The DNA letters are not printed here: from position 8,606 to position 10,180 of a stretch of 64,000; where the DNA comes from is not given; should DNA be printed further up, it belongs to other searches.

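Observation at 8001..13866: Candidate undescribed ATP-grasp/flippase cluster: RraA-like, COG3919 ATP-grasp, IDH-family dehydrogenase and a flippase::ATP-grasp fusion, translationally coupled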

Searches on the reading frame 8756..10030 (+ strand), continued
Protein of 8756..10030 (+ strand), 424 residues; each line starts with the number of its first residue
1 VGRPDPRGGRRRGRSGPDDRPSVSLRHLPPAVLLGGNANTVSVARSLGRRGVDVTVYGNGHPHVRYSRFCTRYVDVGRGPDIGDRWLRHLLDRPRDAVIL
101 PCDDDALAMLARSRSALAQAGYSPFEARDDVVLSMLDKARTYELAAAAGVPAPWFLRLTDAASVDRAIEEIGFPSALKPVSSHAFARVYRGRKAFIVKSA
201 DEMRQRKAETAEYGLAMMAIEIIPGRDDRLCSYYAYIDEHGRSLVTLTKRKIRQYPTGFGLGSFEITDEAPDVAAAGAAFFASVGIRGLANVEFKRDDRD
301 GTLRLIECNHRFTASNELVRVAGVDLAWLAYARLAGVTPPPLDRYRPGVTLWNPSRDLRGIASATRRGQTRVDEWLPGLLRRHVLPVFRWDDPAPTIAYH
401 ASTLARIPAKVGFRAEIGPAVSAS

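Call 57: search_protein_families(library=pfam, proteins=[L043:931-2664:+, L043:2727-3707:+, L043:3975-5159:+, L043:9179-10078:+, L043:11276-12892:-, L043:8100-9026:-, L043:12315-12974:-, L029:3384-4352:+, L029:4513-5031:+, L029:10000-11664:-], max_evalue=0.001)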
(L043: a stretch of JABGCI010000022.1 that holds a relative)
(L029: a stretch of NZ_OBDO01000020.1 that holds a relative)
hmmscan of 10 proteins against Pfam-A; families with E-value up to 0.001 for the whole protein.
L043:931-2664:+ (577 aa): 0 families

L043:2727-3707:+ (326 aa): 7 families
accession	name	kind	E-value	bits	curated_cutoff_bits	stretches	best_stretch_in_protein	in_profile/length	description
PF01370.27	Epimerase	-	2.8e-54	184.5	20.9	1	3-240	1-233/240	NAD dependent epimerase/dehydratase family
PF16363.11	GDP_Man_Dehyd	-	4.5e-43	148.4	27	1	4-313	1-330/332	GDP-mannose 4,6 dehydratase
PF01073.25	3Beta_HSD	-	3.2e-17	62.9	22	1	4-238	1-235/280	3-beta hydroxysteroid dehydrogenase/isomerase family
PF04321.23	RmlD_sub_bind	-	7.6e-16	58.4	27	1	1-210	1-183/287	RmlD substrate binding domain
PF02719.21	Polysacc_synt_2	-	2.4e-13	50.4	20.2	1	4-173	2-174/293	Polysaccharide biosynthesis protein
PF07993.18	NAD_binding_4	-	9.5e-10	38.5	20.1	1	66-181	89-218/258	Male sterility protein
PF13460.12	NAD_binding_10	-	2.2e-05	24.8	27.2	1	7-166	1-142/184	NAD(P)H-binding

L043:3975-5159:+ (394 aa): 0 families

L043:9179-10078:+ (299 aa): 1 family
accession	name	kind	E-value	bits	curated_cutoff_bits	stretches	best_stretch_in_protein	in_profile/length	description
PF05050.19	Methyltransf_21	-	0.00018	22.1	22.7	1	146-197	98-152/173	Methyltransferase FkbM domain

L043:11276-12892:- (538 aa): 2 families
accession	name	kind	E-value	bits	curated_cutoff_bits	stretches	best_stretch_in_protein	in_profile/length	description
PF13440.11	Polysacc_synt_3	-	3.7e-67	227.1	23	1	86-378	1-292/293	Polysaccharide biosynthesis protein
PF01943.22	Polysacc_synt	-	2.5e-20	73.5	28.2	1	65-322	4-267/274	Polysaccharide biosynthesis protein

L043:8100-9026:- (308 aa): 1 family
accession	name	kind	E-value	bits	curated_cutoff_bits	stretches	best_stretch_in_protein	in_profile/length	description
PF05050.19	Methyltransf_21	-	1.8e-12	48.1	22.7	1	90-263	1-172/173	Methyltransferase FkbM domain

L043:12315-12974:- (219 aa): 0 families

L029:3384-4352:+ (322 aa): 8 families
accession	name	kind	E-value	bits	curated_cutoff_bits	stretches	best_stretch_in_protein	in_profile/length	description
PF01370.27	Epimerase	-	1.1e-56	192.4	20.9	1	3-240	1-233/240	NAD dependent epimerase/dehydratase family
PF16363.11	GDP_Man_Dehyd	-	3.1e-44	152.3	27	1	4-313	1-330/332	GDP-mannose 4,6 dehydratase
PF01073.25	3Beta_HSD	-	1.4e-19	70.6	22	1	4-238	1-235/280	3-beta hydroxysteroid dehydrogenase/isomerase family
PF04321.23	RmlD_sub_bind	-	2e-15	57.1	27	1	1-170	1-151/287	RmlD substrate binding domain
PF02719.21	Polysacc_synt_2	-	7.8e-15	55.3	20.2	1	4-173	2-174/293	Polysaccharide biosynthesis protein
PF07993.18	NAD_binding_4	-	4.1e-09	36.4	20.1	1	65-181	88-218/258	Male sterility protein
PF13460.12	NAD_binding_10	-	7.9e-08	32.8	27.2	1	7-166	1-142/184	NAD(P)H-binding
PF05368.20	NmrA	-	3.8e-05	23.9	27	1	4-116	6-107/298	NmrA-like family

L029:4513-5031:+ (172 aa): 0 families

L029:10000-11664:- (554 aa): 3 families
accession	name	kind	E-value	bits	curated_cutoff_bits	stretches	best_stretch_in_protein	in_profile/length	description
PF13440.11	Polysacc_synt_3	-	2.3e-64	217.9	23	1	102-393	1-291/293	Polysaccharide biosynthesis protein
PF01943.22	Polysacc_synt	-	2.9e-20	73.3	28.2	1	81-338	4-267/274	Polysaccharide biosynthesis protein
PF10399.14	UCR_Fe-S_N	-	0.0009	19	24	1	490-509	21-40/41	Ubiquitinol-cytochrome C reductase Fe-S subunit TAT signal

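Call 60: fold_search(model_id=the predicted structure, library=pdb)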
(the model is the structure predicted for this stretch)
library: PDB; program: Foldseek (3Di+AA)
matches with E <= 10: 1795; with E <= 0.001: 552
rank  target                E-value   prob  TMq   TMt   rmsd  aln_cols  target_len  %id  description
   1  8zuz_A                2.0e-17  1.00  0.59  0.38   5.0       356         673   17  Structure of G131R-hPCC BCCP-BC Conformation (released 2025-11-19)
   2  4mv3                  2.2e-17  1.00  0.55  0.51   5.1       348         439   18  Crystal Structure of Biotin Carboxylase from Haemophilus influenzae in Complex with AMPPCP and Bicarbonate (released 2015-01-14)
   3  1ulz                  3.7e-17  1.00  0.50  0.46   8.2       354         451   19  Crystal structure of the biotin carboxylase subunit of pyruvate carboxylase (released 2004-03-09)
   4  6oi8                  9.5e-17  1.00  0.56  0.52   5.0       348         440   18  Crystal Structure of Haemophilus Influenzae Biotin Carboxylase Complexed with 7-((1R,5S,6s)-6-amino-3-azabicyclo[3.1.0]h (released 2019-07-31)
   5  3jzf_B                1.1e-16  1.00  0.57  0.52   5.1       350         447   17  Crystal structure of biotin carboxylase from E. Coli in complex with benzimidazoles series (released 2009-11-03)
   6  6ojh                  1.3e-16  1.00  0.56  0.51   5.2       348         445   18  Crystal Structure of Haemophilus Influenzae Biotin Carboxylase Complexed with (R)-7-(3-aminopyrrolidin-1-yl)-6-(naphthal (released 2020-02-12)
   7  9yx2_A                1.4e-16  1.00  0.60  0.43   4.5       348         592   17  Structure of the long chain acyl-CoA carboxylase complex from Mycobacterium smegmatis with ATP, bicarbonate, and propi (released 2025-11-26)
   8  4mv1                  1.5e-16  1.00  0.55  0.52   5.1       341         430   18  Crystal Structure of Biotin Carboxylase from Haemophilus influenzae in Complex with ADP and Phosphate (released 2015-01-14)
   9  3jzi_B                1.6e-16  1.00  0.58  0.53   5.0       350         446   17  Crystal structure of biotin carboxylase from E. Coli in complex with benzimidazole series (released 2009-11-03)
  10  2pn1                  1.7e-16  1.00  0.61  0.78   6.1       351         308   16  Crystal structure of carbamoylphosphate synthase large subunit (split gene in MJ) (ZP_00538348.1) from Exiguobacterium s (released 2007-05-08)
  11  8j78_B                1.9e-16  1.00  0.48  0.31   7.3       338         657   18  Human 3-methylcrotonyl-CoA carboxylase in BCCP-H2 state (released 2024-05-08)
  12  4wd3_A                2.1e-16  1.00  0.58  0.60   4.6       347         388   16  Crystal structure of an L-amino acid ligase RizA (released 2015-09-09)
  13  7ybu_A                2.2e-16  1.00  0.50  0.31   9.2       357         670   17  Human propionyl-coenzyme A carboxylase (released 2023-07-05)
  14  3gid_A                2.9e-16  1.00  0.55  0.49   5.1       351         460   16  The biotin carboxylase (BC) domain of human Acetyl-CoA Carboxylase 2 (ACC2) in complex with Soraphen A (released 2009-03-17)
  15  9yx2_B                3.1e-16  1.00  0.60  0.51   4.4       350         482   18  Structure of the long chain acyl-CoA carboxylase complex from Mycobacterium smegmatis with ATP, bicarbonate, and propi (released 2025-11-26)
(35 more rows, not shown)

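Call 72: search_protein_families(library=pfam, proteins=[L013:14667-15188:-, L083:2667-3029:+, L013:15230-16300:+, L074:5791-6522:+, L084:13559-14599:-, L084:14601-16166:-, L084:17080-18456:-, L074:15346-17457:+, L083:1744-2730:-, L046:14070-14684:-], max_evalue=0.001)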
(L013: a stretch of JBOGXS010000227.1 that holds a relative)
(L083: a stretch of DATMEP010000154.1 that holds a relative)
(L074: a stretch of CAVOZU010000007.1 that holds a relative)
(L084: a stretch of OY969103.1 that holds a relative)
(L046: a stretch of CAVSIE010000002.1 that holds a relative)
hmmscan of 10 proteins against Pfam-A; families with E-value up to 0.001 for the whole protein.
L013:14667-15188:- (173 aa): 3 families
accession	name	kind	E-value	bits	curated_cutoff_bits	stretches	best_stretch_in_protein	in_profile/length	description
PF01575.25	MaoC_dehydratas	-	3.8e-17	62.5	27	1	28-138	3-114/123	MaoC like domain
PF19315.5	MC_hydratase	-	6.1e-17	62.2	26.5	1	14-165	14-167/353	Mesaconyl-CoA hydratase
PF13452.11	FAS1_DH_region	-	0.00031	21.3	22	1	49-155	22-131/132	FAS1-like, dehydratase domain region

L083:2667-3029:+ (120 aa): 0 families

L013:15230-16300:+ (356 aa): 2 families
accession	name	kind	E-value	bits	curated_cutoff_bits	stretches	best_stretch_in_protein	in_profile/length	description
PF03328.21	HpcH_HpaI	-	9.4e-28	97.4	25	1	28-242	1-186/221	HpcH/HpaI aldolase/citrate lyase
PF22484.2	DUF6986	-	0.00087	18.7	27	0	117-194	166-251/408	Domain of unknown function (DUF6986)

L074:5791-6522:+ (243 aa): 1 family
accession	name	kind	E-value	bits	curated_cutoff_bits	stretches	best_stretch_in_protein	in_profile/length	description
PF04203.18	Sortase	-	1.3e-27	96.5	26.6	1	118-239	1-125/125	Sortase domain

L084:13559-14599:- (346 aa): 5 families
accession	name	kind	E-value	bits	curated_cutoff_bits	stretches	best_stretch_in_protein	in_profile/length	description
PF00534.26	Glycos_transf_1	-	3.6e-21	75.9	26.4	1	172-313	14-160/172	Glycosyl transferases group 1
PF13692.12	Glyco_trans_1_4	-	3.5e-18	66.7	27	1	175-307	3-141/142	Glycosyl transferases group 1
PF13579.12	Glyco_trans_4_4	-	3.7e-09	37.6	29.7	1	13-152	1-151/158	Glycosyl transferase 4-like domain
PF13439.12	Glyco_transf_4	-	1.8e-06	28.6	28.5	1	13-152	2-158/170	Glycosyltransferase Family 4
PF20706.3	GT4-conflict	-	0.00025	20.6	26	1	170-270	194-309/385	Family 4 Glycosyltransferase in conflict systems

L084:14601-16166:- (521 aa): 2 families
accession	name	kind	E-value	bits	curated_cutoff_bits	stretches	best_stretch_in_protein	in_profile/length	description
PF13440.11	Polysacc_synt_3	-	8.6e-16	58.4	23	1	50-349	6-286/293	Polysaccharide biosynthesis protein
PF01943.22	Polysacc_synt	-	1.4e-13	51.4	28.2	1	21-303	1-271/274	Polysaccharide biosynthesis protein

L084:17080-18456:- (458 aa): 1 family
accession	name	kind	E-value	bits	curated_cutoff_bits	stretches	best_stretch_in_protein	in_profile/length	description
PF04932.20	Wzy_C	-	0.00042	20.6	31.7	1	259-354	4-104/149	O-Antigen ligase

L074:15346-17457:+ (703 aa): 4 families
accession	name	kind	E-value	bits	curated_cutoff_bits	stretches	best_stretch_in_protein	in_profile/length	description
PF04932.20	Wzy_C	-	1.1e-12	48.5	31.7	1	298-448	19-149/149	O-Antigen ligase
PF07719.23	TPR_2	-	7.9e-06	26.1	27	0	632-664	2-34/34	Tetratricopeptide repeat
PF13432.12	TPR_16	-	1.2e-05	26.1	32.7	1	603-662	3-62/65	Tetratricopeptide repeat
PF13428.12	TPR_14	-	0.00055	20.8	23.5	0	603-638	7-42/44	Tetratricopeptide repeat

L083:1744-2730:- (328 aa): 2 families
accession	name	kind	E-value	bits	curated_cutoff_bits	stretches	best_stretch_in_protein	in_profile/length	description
PF00069.31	Pkinase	-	1.6e-33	116.6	31.7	1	58-305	3-259/263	Protein kinase domain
PF07714.23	PK_Tyr_Ser-Thr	-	2.9e-19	69.8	23.1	1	85-307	34-258/258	Protein tyrosine and serine/threonine kinase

L046:14070-14684:- (204 aa): 1 family
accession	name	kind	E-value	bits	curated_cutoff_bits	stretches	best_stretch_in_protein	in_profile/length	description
PF00188.32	CAP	-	3.5e-06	28.3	21.1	1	132-200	58-117/117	Cysteine-rich secretory protein family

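Call 86: search_dna_similar(query=window:8822-10030:+, collection=plasmids, mode=protein, max_evalue=1e-20, max_rows=20)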
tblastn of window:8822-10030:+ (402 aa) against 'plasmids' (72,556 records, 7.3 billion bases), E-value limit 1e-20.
Records with a match: 54; places in all: 55; records where one place covers at least 80% of the query: 48.
Best place of each record, by identity: <60% 54.
By first word of the organism name: Priestia 36; Azospirillum 9; Bacillus 3; Deinococcus 2; Methanosarcina 2; Cytobacillus 1; Acetoanaerobium 1.
By predicted mobility (MOB-suite, as given by PLSDB): non-mobilizable 45; mobilizable 8; conjugative 1.
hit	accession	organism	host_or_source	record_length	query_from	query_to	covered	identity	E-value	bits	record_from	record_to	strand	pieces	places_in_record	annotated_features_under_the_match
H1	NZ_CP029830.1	Azospirillum ramasamyi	single cell,Cow dung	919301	19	375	89%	31.3%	9e-24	111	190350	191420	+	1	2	ATP-grasp domain-containing protein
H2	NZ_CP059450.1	Azospirillum brasilense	Prokaryotes,soil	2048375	14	375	90%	30.2%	2e-26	119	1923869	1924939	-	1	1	none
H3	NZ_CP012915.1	Azospirillum brasilense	Digitaria eriantha,microbe,root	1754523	14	375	90%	29.5%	3e-25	115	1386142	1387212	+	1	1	none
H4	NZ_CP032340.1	Azospirillum brasilense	soil sample,Agricultural field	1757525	14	375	90%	29.5%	3e-25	115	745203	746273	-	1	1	none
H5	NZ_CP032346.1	Azospirillum brasilense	soil sample,Agricultural field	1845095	19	375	89%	29.6%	6e-25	114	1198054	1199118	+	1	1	record has no annotation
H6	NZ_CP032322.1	Azospirillum argentinense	soil sample,Agricultural field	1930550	19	375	89%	29.4%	1e-25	116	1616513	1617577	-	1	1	record has no annotation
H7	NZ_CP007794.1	Azospirillum argentinense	Triticum aestivum L.,Root,wheat ...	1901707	19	375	89%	29.1%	3e-24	112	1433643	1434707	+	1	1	record has no annotation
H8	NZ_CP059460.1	Priestia megaterium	Prokaryotes,soil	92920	3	384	95%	26.5%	4e-33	139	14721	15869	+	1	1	carbamoyl-phosphate synthase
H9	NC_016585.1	Azospirillum lipoferum 4B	-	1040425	19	335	79%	31.8%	8e-24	111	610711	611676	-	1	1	none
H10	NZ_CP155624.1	Bacillus paramobilis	Canis lupus familiaris,adipose,leg wound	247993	2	375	93%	26.9%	6e-37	150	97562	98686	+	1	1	carbamoyl-phosphate synthase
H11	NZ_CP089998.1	Cytobacillus spongiae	sponge,Pure culture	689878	8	375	92%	27.3%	3e-36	148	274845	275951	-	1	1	carbamoyl-phosphate synthase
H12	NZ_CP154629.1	Acetoanaerobium noterae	cell culture,Sludge of a digestion ...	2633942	9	377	92%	27.1%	7e-39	155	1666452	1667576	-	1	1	none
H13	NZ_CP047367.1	Bacillus nitratireducens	Solanum lycopersicum L.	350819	2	375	93%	26.6%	3e-36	148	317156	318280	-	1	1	carbamoyl-phosphate synthase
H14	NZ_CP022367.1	Azospirillum sp. TSH58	single cell,paddy soils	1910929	19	318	75%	32.1%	8e-25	114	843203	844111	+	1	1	record has no annotation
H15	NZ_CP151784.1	Priestia megaterium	whole organism,soil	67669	3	373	92%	25.8%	1e-32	137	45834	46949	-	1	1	carbamoyl-phosphate synthase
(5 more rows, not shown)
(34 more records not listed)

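Call 87: get_annotated_region(hit=H10, flank=9000)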
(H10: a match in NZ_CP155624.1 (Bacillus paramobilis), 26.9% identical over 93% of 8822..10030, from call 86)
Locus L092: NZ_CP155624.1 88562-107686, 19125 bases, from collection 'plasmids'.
description: Bacillus paramobilis strain N24509 plasmid pN24509_2, complete sequence
organism: Bacillus paramobilis (NCBI taxid 2817477)
taxonomy: Bacteria; Bacillota; Bacilli; Bacillales; Bacillaceae; Bacillus; Bacillus paramobilis
host: -; source: Canis lupus familiaris,adipose,leg wound; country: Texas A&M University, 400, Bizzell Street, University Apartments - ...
typing (MOB-suite, as given by PLSDB): non-mobilizable
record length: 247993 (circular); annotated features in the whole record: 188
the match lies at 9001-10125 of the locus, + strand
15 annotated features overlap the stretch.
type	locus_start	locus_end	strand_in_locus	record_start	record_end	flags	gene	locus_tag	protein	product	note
CDS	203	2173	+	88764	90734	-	-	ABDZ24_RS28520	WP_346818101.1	polysaccharide deacetylase family protein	GO:0005975 - carbohydrate metabolic process [Evidence IEA]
CDS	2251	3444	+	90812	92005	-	-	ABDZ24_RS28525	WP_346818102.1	glycosyltransferase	-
CDS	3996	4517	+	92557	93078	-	-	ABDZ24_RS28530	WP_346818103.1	histidine phosphatase family protein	-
CDS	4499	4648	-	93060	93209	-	-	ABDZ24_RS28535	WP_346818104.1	DUF1657 domain-containing protein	-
CDS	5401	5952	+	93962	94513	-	-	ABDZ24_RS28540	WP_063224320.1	AarF/UbiB family protein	-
CDS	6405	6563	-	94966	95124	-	-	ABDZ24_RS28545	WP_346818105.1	hypothetical protein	-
CDS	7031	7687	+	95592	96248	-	-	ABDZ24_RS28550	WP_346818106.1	PIG-L deacetylase family protein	-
CDS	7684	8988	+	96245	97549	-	-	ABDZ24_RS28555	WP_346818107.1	glycosyltransferase family 4 protein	-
CDS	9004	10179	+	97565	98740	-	-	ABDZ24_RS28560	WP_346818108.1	carbamoyl-phosphate synthase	-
CDS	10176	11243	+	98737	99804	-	-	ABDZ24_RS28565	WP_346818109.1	phosphotransferase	-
CDS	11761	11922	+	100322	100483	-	-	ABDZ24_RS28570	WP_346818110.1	hypothetical protein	-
CDS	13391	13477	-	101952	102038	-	-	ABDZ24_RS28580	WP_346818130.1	YjcZ family sporulation protein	-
CDS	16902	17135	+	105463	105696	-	-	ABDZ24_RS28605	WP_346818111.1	hypothetical protein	-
CDS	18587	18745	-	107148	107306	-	-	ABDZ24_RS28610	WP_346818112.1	hypothetical protein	-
CDS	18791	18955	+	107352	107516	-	-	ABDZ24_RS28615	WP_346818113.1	hypothetical protein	-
